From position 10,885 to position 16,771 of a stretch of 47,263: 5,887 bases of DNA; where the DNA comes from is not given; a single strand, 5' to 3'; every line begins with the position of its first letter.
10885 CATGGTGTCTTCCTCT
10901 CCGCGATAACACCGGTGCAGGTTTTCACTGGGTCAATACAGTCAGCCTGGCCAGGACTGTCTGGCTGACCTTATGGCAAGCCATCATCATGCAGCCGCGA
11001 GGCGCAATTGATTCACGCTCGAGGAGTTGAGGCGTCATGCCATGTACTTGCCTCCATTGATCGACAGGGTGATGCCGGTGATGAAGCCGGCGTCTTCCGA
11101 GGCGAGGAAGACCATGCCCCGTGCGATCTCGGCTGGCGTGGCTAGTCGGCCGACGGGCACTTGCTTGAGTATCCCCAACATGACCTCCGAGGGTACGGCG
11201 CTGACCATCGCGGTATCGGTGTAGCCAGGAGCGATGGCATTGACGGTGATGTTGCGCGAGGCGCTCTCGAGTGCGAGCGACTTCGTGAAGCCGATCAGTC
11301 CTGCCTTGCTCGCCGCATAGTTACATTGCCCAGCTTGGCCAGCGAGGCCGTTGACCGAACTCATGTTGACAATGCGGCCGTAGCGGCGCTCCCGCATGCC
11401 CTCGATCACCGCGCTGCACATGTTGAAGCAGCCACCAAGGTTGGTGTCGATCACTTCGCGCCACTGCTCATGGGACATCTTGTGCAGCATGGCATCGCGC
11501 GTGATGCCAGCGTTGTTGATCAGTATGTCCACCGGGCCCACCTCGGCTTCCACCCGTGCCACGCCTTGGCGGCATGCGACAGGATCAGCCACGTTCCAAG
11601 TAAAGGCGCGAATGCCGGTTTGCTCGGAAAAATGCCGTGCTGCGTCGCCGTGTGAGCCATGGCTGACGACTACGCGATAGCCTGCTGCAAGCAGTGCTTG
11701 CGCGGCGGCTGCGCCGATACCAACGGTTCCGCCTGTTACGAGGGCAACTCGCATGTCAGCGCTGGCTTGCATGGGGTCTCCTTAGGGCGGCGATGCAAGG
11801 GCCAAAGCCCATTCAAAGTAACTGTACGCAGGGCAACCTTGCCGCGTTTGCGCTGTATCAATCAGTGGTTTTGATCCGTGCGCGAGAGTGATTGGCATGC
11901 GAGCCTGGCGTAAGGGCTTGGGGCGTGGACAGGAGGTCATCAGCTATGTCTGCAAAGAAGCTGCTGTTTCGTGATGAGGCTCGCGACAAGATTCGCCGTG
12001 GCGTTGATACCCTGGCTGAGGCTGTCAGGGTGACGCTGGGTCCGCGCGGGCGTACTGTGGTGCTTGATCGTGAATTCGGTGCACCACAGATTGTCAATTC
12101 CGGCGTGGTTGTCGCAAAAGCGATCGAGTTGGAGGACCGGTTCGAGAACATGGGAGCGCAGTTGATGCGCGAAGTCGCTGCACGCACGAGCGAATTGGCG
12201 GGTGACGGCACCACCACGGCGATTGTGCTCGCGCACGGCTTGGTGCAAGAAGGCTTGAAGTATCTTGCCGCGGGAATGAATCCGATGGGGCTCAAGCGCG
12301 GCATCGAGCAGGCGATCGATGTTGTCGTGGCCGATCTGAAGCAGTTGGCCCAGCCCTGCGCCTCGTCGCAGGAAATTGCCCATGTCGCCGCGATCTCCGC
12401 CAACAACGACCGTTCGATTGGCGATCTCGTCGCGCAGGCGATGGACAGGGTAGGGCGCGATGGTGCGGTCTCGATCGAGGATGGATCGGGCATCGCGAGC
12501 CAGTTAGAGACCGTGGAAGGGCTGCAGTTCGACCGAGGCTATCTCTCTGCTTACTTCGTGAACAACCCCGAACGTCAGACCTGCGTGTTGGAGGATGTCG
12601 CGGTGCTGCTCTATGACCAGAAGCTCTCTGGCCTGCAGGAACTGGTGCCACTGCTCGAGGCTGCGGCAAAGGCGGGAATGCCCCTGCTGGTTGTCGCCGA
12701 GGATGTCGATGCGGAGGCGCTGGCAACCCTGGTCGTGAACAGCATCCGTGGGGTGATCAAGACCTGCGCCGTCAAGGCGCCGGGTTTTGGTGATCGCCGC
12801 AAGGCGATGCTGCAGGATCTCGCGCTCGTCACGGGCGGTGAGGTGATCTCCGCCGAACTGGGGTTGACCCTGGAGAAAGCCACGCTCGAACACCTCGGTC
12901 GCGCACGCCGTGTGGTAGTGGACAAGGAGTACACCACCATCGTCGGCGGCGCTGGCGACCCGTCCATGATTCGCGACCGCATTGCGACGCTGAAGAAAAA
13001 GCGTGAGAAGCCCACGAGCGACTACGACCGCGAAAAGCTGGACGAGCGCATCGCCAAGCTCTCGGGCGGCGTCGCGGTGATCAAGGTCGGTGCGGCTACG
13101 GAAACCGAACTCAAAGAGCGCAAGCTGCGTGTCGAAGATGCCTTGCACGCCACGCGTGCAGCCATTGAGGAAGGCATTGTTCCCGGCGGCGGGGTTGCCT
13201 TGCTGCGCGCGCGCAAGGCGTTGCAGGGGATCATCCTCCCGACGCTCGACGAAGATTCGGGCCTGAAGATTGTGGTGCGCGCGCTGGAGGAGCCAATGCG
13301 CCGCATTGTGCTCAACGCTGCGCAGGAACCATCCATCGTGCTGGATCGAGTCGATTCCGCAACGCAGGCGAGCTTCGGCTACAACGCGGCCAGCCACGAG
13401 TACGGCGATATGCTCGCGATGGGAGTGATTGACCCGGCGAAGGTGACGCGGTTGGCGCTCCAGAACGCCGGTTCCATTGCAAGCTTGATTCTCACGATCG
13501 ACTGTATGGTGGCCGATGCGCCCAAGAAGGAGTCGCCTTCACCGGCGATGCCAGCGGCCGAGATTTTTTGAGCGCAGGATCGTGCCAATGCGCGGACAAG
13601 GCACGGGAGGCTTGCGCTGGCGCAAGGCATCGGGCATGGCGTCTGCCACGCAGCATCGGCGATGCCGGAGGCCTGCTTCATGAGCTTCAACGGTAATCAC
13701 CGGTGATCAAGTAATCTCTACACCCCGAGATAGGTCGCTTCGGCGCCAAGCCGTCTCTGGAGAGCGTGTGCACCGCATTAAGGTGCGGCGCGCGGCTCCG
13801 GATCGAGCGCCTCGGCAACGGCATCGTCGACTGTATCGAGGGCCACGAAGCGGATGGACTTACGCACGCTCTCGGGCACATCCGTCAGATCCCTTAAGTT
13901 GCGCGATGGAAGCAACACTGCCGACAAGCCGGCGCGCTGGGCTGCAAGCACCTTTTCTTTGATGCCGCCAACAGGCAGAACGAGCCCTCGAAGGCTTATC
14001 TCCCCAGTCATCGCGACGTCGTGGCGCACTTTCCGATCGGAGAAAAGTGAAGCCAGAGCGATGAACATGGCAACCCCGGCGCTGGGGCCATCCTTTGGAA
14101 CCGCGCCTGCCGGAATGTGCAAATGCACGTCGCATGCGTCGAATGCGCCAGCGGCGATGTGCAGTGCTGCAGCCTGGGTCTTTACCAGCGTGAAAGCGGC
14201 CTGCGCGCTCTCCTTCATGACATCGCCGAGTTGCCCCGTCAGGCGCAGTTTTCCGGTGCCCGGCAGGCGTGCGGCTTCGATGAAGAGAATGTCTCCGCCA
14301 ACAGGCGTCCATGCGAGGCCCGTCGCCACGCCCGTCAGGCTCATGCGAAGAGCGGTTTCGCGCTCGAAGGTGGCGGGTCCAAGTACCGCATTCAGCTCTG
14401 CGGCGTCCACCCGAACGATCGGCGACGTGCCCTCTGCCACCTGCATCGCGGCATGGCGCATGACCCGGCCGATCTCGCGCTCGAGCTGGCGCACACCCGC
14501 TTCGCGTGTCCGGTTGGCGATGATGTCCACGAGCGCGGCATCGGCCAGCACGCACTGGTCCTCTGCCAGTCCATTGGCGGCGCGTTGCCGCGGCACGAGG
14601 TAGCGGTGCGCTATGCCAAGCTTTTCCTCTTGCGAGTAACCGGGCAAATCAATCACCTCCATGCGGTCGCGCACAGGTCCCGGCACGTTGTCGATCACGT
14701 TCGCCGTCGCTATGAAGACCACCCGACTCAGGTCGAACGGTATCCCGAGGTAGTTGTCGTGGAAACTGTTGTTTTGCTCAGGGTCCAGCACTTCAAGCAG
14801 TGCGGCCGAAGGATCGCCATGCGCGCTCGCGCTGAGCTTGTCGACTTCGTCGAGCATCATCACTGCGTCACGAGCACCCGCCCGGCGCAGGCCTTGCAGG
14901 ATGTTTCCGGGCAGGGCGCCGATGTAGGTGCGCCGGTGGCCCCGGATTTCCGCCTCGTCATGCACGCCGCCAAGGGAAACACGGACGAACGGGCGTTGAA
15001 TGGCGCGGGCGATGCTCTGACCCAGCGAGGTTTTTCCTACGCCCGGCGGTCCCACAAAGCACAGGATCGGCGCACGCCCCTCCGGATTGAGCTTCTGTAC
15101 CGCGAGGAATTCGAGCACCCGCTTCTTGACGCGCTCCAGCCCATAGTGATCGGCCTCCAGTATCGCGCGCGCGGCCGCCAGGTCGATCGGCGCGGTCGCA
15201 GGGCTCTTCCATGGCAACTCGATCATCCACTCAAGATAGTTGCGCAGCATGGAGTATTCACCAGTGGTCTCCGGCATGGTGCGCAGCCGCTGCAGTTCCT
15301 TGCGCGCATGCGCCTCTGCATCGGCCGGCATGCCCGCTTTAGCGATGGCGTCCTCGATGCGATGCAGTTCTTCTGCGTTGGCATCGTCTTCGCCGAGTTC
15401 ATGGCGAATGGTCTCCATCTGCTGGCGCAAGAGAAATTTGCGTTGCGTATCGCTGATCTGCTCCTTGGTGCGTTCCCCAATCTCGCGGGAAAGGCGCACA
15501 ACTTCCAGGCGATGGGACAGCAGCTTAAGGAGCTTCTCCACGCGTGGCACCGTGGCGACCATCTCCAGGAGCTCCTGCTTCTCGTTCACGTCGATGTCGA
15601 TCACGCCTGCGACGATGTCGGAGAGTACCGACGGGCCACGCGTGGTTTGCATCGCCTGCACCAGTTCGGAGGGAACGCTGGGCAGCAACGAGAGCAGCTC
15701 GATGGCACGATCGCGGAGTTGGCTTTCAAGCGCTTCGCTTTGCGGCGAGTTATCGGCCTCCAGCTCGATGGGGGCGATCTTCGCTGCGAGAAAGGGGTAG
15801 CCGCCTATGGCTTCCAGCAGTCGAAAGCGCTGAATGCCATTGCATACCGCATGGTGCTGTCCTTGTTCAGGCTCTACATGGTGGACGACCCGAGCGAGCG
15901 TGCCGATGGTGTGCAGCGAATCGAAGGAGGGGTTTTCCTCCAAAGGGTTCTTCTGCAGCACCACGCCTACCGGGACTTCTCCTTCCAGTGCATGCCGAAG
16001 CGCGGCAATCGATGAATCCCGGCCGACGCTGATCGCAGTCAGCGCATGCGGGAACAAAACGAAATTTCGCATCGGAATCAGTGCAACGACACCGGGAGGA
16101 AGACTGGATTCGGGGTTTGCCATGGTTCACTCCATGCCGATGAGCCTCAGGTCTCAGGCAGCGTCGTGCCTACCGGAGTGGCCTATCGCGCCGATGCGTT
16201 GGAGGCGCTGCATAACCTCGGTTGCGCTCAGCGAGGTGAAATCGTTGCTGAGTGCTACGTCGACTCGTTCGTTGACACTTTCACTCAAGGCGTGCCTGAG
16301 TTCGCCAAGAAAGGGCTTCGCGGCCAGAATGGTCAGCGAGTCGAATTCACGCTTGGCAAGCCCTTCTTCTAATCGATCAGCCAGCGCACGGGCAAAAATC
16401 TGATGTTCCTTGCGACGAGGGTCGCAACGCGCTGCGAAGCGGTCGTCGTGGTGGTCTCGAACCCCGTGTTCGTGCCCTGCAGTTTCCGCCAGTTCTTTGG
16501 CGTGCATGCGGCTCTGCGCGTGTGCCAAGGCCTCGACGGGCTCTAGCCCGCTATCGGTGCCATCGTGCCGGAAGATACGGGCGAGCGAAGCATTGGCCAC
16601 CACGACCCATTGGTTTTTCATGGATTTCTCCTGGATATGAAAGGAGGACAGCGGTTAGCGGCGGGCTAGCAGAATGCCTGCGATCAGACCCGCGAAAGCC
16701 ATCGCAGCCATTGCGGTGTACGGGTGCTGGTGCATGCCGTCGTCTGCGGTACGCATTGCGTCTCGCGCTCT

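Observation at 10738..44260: A 33.5-kb lower-GC island at tRNA-Lys carries a complete hypoxia/dormancy-type stress regulon (lxa-like, DosR-like) and no mobility genes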

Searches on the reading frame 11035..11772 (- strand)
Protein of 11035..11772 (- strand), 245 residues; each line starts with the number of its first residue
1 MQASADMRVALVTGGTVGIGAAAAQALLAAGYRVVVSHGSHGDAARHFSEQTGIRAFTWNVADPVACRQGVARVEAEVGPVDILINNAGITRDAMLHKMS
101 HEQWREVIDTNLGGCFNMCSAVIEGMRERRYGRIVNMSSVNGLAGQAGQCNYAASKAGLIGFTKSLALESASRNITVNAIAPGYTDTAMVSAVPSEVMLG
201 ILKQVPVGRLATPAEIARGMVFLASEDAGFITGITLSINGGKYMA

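Call 6: search_protein_families(library=pfam, proteins=[window:11035-11772:-])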
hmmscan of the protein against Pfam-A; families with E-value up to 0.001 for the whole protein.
window:11035-11772:- (245 aa): 4 families
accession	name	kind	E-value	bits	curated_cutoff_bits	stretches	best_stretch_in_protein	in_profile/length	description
PF00106.31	adh_short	-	1.8e-58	197.7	26.6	1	8-194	1-191/195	short chain dehydrogenase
PF13561.12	adh_short_C2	-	2.1e-56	191.6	27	1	18-241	7-234/236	Enoyl-(Acyl carrier protein) reductase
PF08659.16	KR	-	9.7e-19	68.4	22.6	1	10-163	3-160/180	KR domain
PF01370.27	Epimerase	-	0.00039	20.3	20.9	1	10-140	1-116/240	NAD dependent epimerase/dehydratase family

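Call 69: find_encoding_contigs(protein=window:11035-11772:-, flank=10000, max_places=8)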
Protein window:11035-11772:- (245 aa): no gene with exactly this product is on record in the collection.

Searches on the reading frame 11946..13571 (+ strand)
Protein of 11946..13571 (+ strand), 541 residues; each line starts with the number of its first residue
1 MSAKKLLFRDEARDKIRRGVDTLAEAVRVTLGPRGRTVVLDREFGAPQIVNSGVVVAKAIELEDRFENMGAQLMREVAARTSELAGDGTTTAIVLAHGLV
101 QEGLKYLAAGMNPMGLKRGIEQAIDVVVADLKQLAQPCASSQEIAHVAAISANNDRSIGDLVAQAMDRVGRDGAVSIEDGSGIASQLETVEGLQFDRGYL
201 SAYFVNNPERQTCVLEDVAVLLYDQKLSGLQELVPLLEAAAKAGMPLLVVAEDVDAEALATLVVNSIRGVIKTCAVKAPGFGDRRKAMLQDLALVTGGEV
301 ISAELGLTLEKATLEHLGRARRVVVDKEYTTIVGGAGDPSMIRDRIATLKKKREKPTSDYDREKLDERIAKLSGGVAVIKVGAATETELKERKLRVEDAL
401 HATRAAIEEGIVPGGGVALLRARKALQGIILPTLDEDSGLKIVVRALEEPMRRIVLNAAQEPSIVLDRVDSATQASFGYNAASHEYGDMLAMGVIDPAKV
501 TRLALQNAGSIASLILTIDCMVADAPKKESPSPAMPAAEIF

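Call 6: search_protein_families(library=pfam, proteins=[window:11946-13571:+])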
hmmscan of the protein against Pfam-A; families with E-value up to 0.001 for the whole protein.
window:11946-13571:+ (541 aa): 1 family
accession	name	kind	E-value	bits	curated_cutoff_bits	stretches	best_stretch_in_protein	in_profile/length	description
PF00118.29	Cpn60_TCP1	-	1.5e-72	245.3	34.3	1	23-525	1-489/490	TCP-1/cpn60 chaperonin family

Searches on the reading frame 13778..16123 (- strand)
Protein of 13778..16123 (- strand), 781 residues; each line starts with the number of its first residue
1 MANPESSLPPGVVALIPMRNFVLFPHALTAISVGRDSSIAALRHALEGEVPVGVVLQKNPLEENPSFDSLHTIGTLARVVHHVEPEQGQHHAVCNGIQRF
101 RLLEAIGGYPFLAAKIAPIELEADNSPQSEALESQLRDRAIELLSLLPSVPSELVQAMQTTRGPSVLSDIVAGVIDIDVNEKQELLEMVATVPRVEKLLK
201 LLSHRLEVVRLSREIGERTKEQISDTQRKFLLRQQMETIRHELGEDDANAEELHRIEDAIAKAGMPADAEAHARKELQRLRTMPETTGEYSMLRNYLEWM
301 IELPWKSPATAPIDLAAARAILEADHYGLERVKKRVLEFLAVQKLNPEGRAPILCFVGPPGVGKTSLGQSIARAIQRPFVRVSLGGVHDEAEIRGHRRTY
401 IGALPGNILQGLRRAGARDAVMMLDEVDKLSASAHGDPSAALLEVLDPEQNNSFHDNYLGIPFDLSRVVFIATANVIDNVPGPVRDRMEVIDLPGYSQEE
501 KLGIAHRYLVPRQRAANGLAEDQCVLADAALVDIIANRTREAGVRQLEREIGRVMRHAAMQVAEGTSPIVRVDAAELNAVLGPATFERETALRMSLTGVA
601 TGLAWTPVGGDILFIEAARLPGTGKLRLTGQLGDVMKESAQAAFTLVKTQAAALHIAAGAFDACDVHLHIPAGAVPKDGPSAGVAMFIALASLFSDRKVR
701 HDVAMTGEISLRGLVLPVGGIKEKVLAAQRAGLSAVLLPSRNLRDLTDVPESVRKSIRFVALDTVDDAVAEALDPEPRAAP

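Call 6: search_protein_families(library=pfam, proteins=[window:13778-16123:-])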
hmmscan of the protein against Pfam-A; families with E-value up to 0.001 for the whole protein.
window:13778-16123:- (781 aa): 9 families
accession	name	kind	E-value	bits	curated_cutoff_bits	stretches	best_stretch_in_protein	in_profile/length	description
PF05362.19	Lon_C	-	1.7e-81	273.1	21.1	1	572-773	2-203/205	Lon protease (S16) C-terminal proteolytic domain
PF02190.22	LON_substr_bdg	-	2.1e-38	132.7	28.7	1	13-203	2-199/200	ATP-dependent protease La (LON) substrate-binding domain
PF00004.35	AAA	-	7.8e-23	81.8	21.2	1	354-491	1-126/131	ATPase family associated with various cellular activities (AAA)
PF22667.2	Lon_lid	-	9.5e-18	64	27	1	516-566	2-52/57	Lon protease AAA+ ATPase lid domain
PF07728.20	AAA_5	-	2.4e-09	37.8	22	1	354-478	2-125/139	AAA domain (dynein-related subfamily)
PF13541.12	ChlI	-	6.6e-07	29.7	27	1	616-742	2-121/121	Subunit ChlI of Mg-chelatase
PF08298.17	AAA_PrkA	-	0.00054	19.5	25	0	323-377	58-111/358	PrkA AAA domain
PF13191.12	AAA_16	-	0.00061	20.8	32.6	1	348-447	21-103/167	AAA ATPase domain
PF13401.12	AAA_22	-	0.0009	20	27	0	351-431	5-97/130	AAA domain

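Call 60: find_homologous_proteins(query=window:13778-16123:-, max_evalue=1e-100)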
Query window:13778-16123:- (781 aa): 7998 proteins with E <= 1e-100 among 8000 candidates; the best 120 are listed.
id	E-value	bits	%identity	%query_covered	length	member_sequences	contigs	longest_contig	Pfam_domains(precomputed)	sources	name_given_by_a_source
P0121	0.0e+0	1702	100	100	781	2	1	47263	PF02190.23,PF05362.20,PF00004.36,PF22667.3,PF07728.21,PF13541.13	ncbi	-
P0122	0.0e+0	1472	87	99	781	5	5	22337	PF02190.23,PF05362.20,PF00004.36,PF22667.3,PF07728.21,PF13541.13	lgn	-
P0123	0.0e+0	1453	86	99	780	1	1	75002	PF02190.23,PF05362.20,PF00004.36,PF22667.3,PF07728.21,PF13541.13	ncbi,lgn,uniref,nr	ncbi:endopeptidase La [Variovorax sp. YR216]|uniref:endopeptidase La n=1 Tax=Variovorax sp. YR216 Ta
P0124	0.0e+0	1421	83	100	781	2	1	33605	PF02190.23,PF05362.20,PF00004.36,PF22667.3,PF07728.21,PF13541.13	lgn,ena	-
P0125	0.0e+0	1311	76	99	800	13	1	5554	PF02190.23,PF05362.20,PF00004.36,PF22667.3,PF07728.21,PF13541.13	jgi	jgi:ATP-dependent Lon protease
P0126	0.0e+0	1300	77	100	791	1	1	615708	PF02190.23,PF05362.20,PF00004.36,PF22667.3,PF07728.21,PF13541.13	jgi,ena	-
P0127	0.0e+0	1293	76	99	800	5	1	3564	PF02190.23,PF05362.20,PF00004.36,PF22667.3,PF07728.21,PF13541.13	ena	-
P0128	0.0e+0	1287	76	99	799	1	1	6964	PF02190.23,PF05362.20,PF00004.36,PF22667.3,PF07728.21,PF13541.13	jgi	jgi:ATP-dependent Lon protease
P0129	0.0e+0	1283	75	99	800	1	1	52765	PF02190.23,PF05362.20,PF00004.36,PF22667.3,PF07728.21,PF13541.13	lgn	-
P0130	0.0e+0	1280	75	99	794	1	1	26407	PF02190.23,PF05362.20,PF00004.36,PF22667.3,PF07728.21,PF13541.13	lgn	-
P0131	0.0e+0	1272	76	99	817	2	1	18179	PF02190.23,PF05362.20,PF00004.36,PF22667.3,PF07728.21,PF13541.13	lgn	-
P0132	0.0e+0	1258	75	99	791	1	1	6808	PF02190.23,PF05362.20,PF00004.36,PF22667.3,PF07728.21,PF13541.13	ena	-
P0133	0.0e+0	1257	74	100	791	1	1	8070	PF02190.23,PF05362.20,PF00004.36,PF22667.3,PF07728.21,PF13541.13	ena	-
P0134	0.0e+0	1254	74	99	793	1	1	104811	PF02190.23,PF05362.20,PF00004.36,PF22667.3,PF07728.21,PF13541.13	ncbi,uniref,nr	ncbi:MAG TPA: endopeptidase La [Ideonella sp.]|uniref:endopeptidase La n=1 Tax=Ideonella sp. TaxID=1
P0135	0.0e+0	1252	74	99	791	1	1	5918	PF02190.23,PF05362.20,PF00004.36,PF22667.3,PF07728.21,PF13541.13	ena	-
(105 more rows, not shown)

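Call 61: find_encoding_contigs(protein=P0123, flank=10000, max_places=2)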
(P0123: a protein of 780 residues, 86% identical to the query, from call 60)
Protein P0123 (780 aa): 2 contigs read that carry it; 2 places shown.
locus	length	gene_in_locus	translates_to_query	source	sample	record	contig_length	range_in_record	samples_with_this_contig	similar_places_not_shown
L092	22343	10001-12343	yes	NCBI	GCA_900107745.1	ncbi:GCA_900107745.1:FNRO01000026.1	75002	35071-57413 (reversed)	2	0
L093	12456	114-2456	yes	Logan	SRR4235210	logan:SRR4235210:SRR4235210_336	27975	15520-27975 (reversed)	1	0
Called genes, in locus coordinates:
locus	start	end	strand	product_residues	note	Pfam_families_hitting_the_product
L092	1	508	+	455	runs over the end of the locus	PF07732:Cu-oxidase_3, PF07731:Cu-oxidase_2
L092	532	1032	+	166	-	PF13473:Cupredoxin_1 (faint), PF00127:Copper-bind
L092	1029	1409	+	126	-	PF11604:CusF_Ec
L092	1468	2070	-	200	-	PF00440:TetR_N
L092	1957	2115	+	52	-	-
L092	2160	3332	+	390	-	PF25919:BSH_CusB (faint), PF25917:BSH_RND, PF25876:HH_MFP_RND, PF25944:Beta-barrel_RND, PF25989:YknX_C (faint), PF25967:RND-MFP_C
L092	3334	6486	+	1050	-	PF00873:ACR_tran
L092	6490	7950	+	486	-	PF02321:OEP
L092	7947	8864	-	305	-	PF00126:HTH_1, PF03466:LysR_substrate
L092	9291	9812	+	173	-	PF00106:adh_short, PF13561:adh_short_C2, PF23441:SDR (weak)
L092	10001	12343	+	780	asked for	PF02190:LON_substr_bdg, PF00004:AAA, PF07728:AAA_5, PF22667:Lon_lid, PF05362:Lon_C, PF13541:ChlI (weak)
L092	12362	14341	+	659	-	PF01135:PCMT, PF13649:Methyltransf_25 (weak), PF05139:Erythro_esteras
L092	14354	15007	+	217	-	PF12146:Hydrolase_4 (faint)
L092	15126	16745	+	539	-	PF00501:AMP-binding, PF13193:AMP-binding_C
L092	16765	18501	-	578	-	PF13672:PP2C_2, PF00069:Pkinase, PF07714:PK_Tyr_Ser-Thr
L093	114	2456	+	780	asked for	PF02190:LON_substr_bdg, PF00004:AAA, PF07728:AAA_5, PF22667:Lon_lid, PF05362:Lon_C, PF13541:ChlI (weak)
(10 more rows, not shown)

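Call 62: find_encoding_contigs(protein=P0122, flank=10000, max_places=3)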
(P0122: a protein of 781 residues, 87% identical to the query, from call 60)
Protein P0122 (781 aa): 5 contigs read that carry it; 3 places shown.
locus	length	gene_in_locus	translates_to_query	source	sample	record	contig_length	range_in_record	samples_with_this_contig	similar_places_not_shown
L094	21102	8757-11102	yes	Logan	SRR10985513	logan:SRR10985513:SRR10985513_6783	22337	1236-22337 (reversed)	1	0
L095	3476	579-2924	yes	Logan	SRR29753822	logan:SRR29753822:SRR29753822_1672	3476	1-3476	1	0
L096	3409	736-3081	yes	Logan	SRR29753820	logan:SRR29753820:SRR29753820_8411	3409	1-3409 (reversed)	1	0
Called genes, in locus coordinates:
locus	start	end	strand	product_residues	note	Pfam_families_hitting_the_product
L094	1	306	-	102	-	?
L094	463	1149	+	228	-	PF04366:Ysc84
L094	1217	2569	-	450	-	PF00753:Lactamase_B, PF23023:Anti-Pycsar_Apyc1 (weak), PF12706:Lactamase_B_2, PF16661:Lactamase_B_6 (weak), PF10996:Beta-Casp, PF07521:RMMBL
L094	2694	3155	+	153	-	PF00582:Usp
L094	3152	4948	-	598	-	PF00317:Ribonuc_red_lgN, PF02867:Ribonuc_red_lgC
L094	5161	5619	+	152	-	PF00582:Usp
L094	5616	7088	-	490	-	PF00501:AMP-binding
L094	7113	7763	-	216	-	PF04972:BON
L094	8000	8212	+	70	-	-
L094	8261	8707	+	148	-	PF10116:Host_attach, PF18856:baeRF_family12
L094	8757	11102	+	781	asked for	PF02190:LON_substr_bdg, PF00004:AAA, PF07728:AAA_5, PF22667:Lon_lid, PF05362:Lon_C, PF13541:ChlI (weak)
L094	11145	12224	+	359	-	PF02405:MlaE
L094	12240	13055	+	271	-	PF00005:ABC_tran, PF13304:AAA_21 (weak)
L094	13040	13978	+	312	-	PF02470:MlaD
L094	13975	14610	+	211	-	PF03886:ABC_trans_aux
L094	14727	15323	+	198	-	-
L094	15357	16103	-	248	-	PF00072:Response_reg, PF00486:Trans_reg_C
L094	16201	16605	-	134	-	PF01258:zf-dskA_traR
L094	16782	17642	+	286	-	PF00582:Usp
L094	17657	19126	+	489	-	PF13671:AAA_33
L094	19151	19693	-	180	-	-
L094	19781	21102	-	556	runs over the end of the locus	PF00924:MS_channel_2nd, PF21082:MS_channel_3rd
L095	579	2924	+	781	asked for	PF02190:LON_substr_bdg, PF00004:AAA, PF07728:AAA_5, PF22667:Lon_lid, PF05362:Lon_C, PF13541:ChlI (weak)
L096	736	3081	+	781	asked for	PF02190:LON_substr_bdg, PF00004:AAA, PF07728:AAA_5, PF22667:Lon_lid, PF05362:Lon_C, PF13541:ChlI (weak)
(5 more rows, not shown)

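Call 63: find_encoding_contigs(protein=P0124, flank=10000, max_places=2)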
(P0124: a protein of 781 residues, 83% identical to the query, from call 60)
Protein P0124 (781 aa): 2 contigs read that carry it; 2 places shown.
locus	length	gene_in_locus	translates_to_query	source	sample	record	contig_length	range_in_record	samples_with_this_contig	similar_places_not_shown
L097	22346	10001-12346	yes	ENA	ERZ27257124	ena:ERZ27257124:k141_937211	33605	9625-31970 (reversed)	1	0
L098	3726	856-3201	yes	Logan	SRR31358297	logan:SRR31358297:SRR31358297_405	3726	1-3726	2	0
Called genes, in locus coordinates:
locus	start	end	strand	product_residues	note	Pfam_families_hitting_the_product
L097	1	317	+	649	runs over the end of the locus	?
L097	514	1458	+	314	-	PF02417:Chromate_transp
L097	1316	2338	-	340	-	PF01226:Form_Nir_trans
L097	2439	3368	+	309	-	PF00571:CBS (weak), PF01769:MgtE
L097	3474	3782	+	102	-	PF05957:DUF883 (weak), PF19029:DUF883_C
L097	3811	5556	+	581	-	PF20142:Scaffold, PF01471:PG_binding_1, PF03734:YkuD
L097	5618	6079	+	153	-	PF01243:PNPOx_N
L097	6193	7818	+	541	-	PF00118:Cpn60_TCP1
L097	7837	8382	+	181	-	-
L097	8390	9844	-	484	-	PF13671:AAA_33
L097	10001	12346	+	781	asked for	PF02190:LON_substr_bdg, PF00004:AAA, PF07728:AAA_5, PF22667:Lon_lid, PF05362:Lon_C, PF13541:ChlI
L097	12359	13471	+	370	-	PF13466:STAS_2 (faint), PF02405:MlaE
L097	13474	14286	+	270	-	PF00005:ABC_tran, PF13304:AAA_21 (weak)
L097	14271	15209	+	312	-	PF02470:MlaD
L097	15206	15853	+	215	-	PF03886:ABC_trans_aux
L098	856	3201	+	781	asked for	PF02190:LON_substr_bdg, PF00004:AAA, PF07728:AAA_5, PF22667:Lon_lid, PF05362:Lon_C, PF13541:ChlI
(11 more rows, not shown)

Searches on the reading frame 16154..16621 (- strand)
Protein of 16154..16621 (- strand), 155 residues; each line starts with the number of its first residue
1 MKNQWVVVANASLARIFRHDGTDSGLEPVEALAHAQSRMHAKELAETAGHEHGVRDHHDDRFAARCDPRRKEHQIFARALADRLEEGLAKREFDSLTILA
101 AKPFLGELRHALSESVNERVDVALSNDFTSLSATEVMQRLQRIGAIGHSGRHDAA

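Call 6: search_protein_families(library=pfam, proteins=[window:16154-16621:-])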
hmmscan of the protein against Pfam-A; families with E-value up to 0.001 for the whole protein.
window:16154-16621:- (155 aa): 2 families
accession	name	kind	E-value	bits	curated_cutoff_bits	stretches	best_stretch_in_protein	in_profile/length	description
PF10116.14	Host_attach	-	9.3e-31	107.7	26.7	1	5-140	1-138/138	Protein required for attachment to host cells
PF18856.6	baeRF_family12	-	1.2e-24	87.9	27.7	1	4-140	2-138/138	Bacterial archaeo-eukaryotic release factor family 12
